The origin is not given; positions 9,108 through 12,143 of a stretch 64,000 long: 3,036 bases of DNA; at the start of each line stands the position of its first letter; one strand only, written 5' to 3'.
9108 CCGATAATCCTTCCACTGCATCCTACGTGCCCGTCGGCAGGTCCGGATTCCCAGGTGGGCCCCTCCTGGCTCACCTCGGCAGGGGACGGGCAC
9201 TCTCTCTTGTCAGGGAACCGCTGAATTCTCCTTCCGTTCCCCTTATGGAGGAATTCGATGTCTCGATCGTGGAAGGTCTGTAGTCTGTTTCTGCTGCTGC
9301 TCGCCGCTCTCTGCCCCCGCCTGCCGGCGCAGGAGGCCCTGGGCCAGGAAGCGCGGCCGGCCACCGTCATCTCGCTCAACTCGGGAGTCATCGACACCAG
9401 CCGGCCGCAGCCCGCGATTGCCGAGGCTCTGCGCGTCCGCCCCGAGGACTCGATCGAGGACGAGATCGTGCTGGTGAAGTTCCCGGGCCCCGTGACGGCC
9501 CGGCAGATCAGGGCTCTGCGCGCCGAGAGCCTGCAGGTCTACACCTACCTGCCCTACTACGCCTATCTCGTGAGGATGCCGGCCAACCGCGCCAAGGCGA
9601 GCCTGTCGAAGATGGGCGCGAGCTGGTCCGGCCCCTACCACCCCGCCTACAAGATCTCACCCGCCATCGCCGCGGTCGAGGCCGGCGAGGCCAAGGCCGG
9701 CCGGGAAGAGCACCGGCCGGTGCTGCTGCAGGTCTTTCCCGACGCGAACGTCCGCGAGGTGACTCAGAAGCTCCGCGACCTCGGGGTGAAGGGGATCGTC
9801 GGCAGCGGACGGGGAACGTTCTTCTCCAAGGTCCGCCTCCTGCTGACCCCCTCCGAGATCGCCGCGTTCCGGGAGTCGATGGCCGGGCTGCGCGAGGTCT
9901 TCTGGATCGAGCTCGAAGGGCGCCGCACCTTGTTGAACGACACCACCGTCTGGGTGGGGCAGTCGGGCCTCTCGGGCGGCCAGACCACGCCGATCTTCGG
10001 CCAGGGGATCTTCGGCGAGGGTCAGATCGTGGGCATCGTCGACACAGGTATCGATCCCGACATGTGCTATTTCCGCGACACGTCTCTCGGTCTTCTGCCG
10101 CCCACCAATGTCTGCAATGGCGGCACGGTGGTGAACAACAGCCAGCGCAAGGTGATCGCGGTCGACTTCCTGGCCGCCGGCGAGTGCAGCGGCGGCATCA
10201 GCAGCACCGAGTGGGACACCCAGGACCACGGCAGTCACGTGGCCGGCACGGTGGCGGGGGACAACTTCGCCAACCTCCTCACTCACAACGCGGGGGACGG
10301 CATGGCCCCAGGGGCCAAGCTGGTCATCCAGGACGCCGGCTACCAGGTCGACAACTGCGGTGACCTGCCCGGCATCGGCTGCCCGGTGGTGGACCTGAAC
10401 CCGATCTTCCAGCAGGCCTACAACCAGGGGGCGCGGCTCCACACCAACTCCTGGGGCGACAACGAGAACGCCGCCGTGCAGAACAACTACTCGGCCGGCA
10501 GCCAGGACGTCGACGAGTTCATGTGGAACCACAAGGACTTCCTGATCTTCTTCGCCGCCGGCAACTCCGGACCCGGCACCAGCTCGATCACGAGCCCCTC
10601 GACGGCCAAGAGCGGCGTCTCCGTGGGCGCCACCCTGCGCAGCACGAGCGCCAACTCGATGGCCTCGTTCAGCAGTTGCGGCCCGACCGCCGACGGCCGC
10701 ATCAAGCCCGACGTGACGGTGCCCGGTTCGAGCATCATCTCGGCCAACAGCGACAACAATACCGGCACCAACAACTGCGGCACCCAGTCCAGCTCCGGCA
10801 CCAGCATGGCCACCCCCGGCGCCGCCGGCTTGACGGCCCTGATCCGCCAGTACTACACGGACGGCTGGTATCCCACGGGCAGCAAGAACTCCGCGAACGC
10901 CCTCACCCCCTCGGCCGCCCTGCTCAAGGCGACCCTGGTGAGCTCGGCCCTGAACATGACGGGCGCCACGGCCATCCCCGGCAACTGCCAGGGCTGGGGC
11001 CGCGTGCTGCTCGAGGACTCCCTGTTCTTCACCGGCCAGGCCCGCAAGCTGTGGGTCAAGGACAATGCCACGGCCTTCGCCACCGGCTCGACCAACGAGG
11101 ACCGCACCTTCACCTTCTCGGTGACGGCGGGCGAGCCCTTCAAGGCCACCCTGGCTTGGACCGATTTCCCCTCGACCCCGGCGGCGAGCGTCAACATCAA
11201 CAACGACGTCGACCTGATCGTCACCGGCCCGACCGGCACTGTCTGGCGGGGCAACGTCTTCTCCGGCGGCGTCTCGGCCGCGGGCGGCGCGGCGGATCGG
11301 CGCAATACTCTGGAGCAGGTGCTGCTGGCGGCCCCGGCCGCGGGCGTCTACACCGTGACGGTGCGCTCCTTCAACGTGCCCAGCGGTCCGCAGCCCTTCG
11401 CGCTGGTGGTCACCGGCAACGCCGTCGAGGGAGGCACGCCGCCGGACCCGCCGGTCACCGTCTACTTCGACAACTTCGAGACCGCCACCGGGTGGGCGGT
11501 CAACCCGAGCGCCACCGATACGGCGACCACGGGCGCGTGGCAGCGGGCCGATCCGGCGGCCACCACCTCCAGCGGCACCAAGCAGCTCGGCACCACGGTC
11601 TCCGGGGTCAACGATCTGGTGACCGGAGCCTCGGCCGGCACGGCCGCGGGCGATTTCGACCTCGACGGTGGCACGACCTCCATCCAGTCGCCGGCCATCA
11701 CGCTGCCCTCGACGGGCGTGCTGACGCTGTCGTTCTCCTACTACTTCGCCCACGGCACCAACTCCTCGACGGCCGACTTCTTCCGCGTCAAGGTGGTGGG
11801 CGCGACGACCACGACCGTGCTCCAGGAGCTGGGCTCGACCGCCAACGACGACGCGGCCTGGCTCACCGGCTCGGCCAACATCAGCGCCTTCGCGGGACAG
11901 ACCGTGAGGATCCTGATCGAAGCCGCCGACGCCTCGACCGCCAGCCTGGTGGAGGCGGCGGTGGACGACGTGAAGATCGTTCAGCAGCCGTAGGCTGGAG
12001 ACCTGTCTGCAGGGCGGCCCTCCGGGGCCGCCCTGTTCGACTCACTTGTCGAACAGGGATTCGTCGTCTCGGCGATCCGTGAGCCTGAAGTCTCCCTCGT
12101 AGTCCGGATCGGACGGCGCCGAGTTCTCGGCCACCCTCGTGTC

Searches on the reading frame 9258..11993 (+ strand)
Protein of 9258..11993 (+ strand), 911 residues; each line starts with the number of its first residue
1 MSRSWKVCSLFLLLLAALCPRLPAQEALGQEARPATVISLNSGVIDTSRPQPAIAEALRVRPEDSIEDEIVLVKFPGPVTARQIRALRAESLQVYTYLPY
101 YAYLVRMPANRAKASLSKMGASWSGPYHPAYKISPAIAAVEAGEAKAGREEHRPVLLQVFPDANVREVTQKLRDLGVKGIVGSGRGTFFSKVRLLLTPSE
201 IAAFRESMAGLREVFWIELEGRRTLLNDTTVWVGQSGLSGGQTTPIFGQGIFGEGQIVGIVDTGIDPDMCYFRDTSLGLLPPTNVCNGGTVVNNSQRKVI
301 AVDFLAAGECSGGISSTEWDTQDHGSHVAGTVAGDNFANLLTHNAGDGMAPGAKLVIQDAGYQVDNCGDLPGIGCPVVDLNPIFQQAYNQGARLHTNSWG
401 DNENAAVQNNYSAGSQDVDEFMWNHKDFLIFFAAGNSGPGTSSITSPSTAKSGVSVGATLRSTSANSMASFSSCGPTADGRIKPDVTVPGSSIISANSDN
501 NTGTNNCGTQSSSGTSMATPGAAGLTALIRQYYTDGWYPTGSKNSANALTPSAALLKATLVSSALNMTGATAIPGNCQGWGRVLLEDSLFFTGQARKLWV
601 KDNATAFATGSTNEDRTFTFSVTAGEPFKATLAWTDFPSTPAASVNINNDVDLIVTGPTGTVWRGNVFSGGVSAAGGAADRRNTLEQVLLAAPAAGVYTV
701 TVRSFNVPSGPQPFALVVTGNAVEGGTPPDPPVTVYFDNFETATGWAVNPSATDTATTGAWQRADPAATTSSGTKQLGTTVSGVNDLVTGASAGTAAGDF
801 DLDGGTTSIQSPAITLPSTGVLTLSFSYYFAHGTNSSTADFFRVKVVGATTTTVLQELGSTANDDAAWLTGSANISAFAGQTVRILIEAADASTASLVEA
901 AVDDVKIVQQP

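Call 70: find_encoding_contigs(protein=window:9258-11993:+, flank=10000, max_places=1)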
Protein window:9258-11993:+ (911 aa): 1 contig read that carries it; 1 place shown.
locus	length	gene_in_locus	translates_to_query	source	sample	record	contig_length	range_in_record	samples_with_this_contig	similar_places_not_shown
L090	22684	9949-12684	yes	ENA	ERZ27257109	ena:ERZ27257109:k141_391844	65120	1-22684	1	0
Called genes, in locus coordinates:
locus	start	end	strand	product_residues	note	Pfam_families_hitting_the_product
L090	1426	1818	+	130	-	-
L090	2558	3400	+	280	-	-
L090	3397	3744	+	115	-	PF01022:HTH_5, PF12840:HTH_20 (weak), PF13412:HTH_24 (faint), PF13601:HTH_34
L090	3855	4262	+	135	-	-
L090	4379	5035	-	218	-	-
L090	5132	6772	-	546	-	PF05048:NosD (weak), PF03160:Calx-beta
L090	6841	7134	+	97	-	PF03692:CxxCxxCC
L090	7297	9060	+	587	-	PF01425:Amidase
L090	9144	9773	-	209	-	PF01625:PMSR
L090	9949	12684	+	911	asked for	PF00082:Peptidase_S8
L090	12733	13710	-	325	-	PF02415:Chlam_PMP (faint)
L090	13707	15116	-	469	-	PF19780:DUF6265, PF24684:Vgb_lyase (faint), PF17170:DUF5128 (faint), PF01436:NHL, PF08450:SGL (weak), PF01436:NHL, PF08450:SGL (weak), PF01436:NHL, +3 more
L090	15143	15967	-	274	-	-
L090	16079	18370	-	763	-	PF03176:MMPL, PF02460:Patched (faint), PF12349:Sterol-sensing (weak), PF03176:MMPL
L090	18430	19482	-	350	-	PF01547:SBP_bac_1, PF13531:SBP_bac_11, PF13416:SBP_bac_8, PF13343:SBP_bac_6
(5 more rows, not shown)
